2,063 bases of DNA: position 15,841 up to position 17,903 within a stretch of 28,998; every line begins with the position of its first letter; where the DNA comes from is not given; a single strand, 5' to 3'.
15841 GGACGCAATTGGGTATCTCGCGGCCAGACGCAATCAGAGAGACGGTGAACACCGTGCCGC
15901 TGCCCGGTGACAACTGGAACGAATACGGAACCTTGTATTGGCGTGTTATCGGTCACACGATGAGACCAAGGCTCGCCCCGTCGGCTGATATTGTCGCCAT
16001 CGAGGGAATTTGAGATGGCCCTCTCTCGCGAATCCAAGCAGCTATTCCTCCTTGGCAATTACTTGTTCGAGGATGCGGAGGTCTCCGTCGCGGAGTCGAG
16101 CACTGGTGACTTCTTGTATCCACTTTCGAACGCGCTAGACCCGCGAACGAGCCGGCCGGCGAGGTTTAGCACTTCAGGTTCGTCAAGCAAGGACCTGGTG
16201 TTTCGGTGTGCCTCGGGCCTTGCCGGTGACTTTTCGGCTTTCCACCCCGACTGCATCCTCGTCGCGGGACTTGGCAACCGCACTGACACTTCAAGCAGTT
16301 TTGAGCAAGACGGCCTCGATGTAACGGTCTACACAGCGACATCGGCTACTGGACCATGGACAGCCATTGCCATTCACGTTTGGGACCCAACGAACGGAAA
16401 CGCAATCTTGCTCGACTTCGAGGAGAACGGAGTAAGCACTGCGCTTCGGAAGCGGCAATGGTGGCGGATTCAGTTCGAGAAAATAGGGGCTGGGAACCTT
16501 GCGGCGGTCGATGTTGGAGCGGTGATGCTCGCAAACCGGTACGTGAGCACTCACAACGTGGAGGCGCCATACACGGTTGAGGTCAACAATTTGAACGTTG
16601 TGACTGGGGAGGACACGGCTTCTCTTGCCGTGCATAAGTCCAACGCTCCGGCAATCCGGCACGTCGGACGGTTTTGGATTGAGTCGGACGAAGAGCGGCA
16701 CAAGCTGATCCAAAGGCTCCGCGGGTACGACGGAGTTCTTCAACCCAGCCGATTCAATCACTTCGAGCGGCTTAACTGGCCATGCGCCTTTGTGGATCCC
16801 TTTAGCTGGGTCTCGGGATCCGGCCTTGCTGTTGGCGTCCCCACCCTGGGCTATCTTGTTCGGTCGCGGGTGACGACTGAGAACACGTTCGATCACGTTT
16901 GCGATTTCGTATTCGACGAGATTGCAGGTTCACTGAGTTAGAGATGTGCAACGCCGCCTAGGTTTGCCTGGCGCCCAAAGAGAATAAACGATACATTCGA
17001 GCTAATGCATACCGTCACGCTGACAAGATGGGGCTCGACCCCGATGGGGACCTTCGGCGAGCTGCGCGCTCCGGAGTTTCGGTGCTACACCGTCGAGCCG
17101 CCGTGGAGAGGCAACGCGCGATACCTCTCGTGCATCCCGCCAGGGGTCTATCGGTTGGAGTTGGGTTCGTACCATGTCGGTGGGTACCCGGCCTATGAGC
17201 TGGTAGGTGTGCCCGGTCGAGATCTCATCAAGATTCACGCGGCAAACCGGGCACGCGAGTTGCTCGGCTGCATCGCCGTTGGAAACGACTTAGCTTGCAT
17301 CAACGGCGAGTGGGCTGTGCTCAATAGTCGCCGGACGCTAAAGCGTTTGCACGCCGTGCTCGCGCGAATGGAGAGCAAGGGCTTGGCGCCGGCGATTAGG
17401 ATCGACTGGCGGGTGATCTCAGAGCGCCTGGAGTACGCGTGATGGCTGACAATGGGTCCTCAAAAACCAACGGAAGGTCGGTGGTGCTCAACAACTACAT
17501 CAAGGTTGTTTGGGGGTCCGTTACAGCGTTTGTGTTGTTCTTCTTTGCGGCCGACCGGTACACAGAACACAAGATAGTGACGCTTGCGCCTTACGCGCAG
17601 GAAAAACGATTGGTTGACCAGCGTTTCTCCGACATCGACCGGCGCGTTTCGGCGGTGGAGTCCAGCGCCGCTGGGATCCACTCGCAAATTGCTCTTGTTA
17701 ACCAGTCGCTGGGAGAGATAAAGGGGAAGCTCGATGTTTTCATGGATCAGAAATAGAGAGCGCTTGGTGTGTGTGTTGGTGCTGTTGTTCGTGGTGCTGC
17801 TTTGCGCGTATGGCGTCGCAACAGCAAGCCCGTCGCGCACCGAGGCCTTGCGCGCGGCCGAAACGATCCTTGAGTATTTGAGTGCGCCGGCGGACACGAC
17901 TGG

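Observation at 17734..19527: Signal-peptide-bearing beta-propeller glycosidase-like protein with a GS-linker and Trp-rich C-terminal domain, encoded inside the late operon.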

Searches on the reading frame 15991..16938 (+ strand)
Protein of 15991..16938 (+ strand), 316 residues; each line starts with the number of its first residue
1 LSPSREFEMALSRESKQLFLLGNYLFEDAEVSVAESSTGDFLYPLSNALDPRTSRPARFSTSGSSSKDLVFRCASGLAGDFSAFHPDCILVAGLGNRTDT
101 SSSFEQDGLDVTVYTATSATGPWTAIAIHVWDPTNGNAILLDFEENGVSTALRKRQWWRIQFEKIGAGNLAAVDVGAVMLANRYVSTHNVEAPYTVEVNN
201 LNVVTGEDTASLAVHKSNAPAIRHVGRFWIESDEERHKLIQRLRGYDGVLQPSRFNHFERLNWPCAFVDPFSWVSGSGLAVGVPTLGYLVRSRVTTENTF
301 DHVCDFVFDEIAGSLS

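Call 3: search_protein_families(library=pfam, proteins=[window:15991-16938:+], max_evalue=1)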
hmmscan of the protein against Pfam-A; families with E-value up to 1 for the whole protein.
window:15991-16938:+ (316 aa): 0 families

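Call 4: search_protein_families(library=phrogs, proteins=[window:15991-16938:+], max_evalue=0.1)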
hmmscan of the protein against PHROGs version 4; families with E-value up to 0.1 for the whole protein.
window:15991-16938:+ (316 aa): 1 family
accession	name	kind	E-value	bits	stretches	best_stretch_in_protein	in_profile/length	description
phrog_11633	-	unknown function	0.048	13.8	0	37-64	40-68/270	-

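Call 87: find_related_loci(query=window:15991-16938:+, collection=viral_contigs, flank=8000)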
Query window:15991-16938:+ (316 aa) in viral_contigs; peptide patterns used: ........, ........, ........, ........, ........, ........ (x = any residue, [..] = any of these).
3 stretches matched a pattern, but none encodes a relative of the query by tblastn (E <= 1e-3).

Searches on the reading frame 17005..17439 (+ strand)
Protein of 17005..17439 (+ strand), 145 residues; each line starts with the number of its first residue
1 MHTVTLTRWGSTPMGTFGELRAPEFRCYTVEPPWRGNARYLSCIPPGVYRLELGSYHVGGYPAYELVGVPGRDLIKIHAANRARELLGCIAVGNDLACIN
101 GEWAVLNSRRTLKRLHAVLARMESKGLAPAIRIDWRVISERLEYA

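Call 3: search_protein_families(library=pfam, proteins=[window:17005-17439:+], max_evalue=1)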
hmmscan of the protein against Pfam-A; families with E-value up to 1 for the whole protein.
window:17005-17439:+ (145 aa): 1 family
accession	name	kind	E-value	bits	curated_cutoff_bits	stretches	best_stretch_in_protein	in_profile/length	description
PF18925.5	DUF5675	-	2.3e-25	89.1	26.7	1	5-119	1-112/114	Family of unknown function (DUF5675)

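Call 4: search_protein_families(library=phrogs, proteins=[window:17005-17439:+], max_evalue=0.1)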
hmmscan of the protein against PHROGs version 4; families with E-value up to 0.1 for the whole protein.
window:17005-17439:+ (145 aa): 1 family
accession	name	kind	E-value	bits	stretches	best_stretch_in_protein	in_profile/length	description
phrog_1501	-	unknown function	4.2e-24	86.1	1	4-124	4-147/159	-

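Call 17: search_protein_families(library=ncbifam, proteins=[window:17005-17439:+], max_evalue=1)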
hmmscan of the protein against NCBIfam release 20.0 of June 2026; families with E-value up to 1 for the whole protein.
window:17005-17439:+ (145 aa): 0 families

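Call 58: search_solved_structures(query=window:17005-17439:+, max_evalue=1)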
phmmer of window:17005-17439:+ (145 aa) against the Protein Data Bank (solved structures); distinct sequences matched with E-value up to 1: 0.

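Call 86: find_related_loci(query=window:17005-17439:+, collection=viral_contigs, flank=6000)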
Query window:17005-17439:+ (145 aa) in viral_contigs; peptide patterns used: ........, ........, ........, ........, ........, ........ (x = any residue, [..] = any of these).
8 stretches matched a pattern; 3 encode a relative of the query (tblastn E <= 1e-3); 3 distinct loci.
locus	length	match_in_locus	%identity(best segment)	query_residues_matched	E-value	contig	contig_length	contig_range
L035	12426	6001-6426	37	6-142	1e-24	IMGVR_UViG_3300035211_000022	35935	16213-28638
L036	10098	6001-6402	38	6-128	1e-18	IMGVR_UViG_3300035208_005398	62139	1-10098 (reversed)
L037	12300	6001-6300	37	6-115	1e-9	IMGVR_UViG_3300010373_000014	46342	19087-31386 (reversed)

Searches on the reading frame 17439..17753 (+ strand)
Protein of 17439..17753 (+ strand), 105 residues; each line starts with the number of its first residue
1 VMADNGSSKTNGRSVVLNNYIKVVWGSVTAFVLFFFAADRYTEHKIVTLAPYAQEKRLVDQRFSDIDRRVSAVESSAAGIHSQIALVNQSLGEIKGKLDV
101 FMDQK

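Call 3: search_protein_families(library=pfam, proteins=[window:17439-17753:+], max_evalue=1)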
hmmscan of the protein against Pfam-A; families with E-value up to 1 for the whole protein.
window:17439-17753:+ (105 aa): 0 families

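Call 4: search_protein_families(library=phrogs, proteins=[window:17439-17753:+], max_evalue=0.1)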
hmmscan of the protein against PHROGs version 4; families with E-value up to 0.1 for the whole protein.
window:17439-17753:+ (105 aa): 2 families
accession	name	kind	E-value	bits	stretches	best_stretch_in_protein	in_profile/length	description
phrog_12015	-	unknown function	0.0031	18.1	1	52-101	89-138/165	-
phrog_1193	-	other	0.0054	17.7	0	54-95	6-47/76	hemolysin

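Call 17: search_protein_families(library=ncbifam, proteins=[window:17439-17753:+], max_evalue=1)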
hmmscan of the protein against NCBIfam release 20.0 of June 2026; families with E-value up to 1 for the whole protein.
window:17439-17753:+ (105 aa): 1 family
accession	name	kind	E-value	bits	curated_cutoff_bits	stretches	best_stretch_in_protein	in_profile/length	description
NF038218.1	IcmG_DotF_IVB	equivalog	0.04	13.6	200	1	48-100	106-156/266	type IVB secretion system protein IcmG/DotF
